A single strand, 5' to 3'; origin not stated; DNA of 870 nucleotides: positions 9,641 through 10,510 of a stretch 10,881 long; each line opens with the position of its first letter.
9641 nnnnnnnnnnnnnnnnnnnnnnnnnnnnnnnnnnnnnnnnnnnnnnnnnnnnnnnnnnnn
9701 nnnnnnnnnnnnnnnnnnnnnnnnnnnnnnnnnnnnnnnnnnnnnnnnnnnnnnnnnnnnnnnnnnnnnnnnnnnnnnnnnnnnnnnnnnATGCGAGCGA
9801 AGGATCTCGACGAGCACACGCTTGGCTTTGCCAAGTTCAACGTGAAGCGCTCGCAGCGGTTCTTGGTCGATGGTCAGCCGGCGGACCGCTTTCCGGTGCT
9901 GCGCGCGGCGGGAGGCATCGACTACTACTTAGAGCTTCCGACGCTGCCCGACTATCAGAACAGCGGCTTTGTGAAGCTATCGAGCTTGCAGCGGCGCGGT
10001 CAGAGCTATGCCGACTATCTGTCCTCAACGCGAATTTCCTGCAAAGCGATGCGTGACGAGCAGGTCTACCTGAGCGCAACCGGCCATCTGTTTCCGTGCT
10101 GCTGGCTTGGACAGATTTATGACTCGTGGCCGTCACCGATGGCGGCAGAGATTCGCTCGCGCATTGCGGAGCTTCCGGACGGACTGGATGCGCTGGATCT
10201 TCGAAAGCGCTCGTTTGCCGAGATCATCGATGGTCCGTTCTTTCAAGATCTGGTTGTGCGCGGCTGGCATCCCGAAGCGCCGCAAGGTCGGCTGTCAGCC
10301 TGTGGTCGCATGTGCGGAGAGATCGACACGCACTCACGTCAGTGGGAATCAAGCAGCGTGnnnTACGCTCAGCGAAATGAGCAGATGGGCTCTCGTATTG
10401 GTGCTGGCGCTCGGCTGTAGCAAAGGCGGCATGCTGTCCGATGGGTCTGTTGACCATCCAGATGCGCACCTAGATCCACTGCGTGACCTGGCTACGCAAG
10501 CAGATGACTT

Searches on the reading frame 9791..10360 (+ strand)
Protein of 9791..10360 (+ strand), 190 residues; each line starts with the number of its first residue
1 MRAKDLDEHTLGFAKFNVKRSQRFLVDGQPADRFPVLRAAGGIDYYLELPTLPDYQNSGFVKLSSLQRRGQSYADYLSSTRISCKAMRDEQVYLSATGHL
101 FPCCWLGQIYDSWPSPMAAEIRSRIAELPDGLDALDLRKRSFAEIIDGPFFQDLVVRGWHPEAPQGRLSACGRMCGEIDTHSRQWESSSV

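Call 7: search_protein_families(library=pfam, max_evalue=0.1, proteins=[window:9791-10360:+])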
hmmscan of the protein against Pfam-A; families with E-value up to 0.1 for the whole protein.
window:9791-10360:+ (190 aa): 1 family
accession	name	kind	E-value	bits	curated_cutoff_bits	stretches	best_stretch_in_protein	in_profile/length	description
PF13186.11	SPASM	-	0.02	15.6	21.5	1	84-157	1-52/67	Iron-sulfur cluster-binding domain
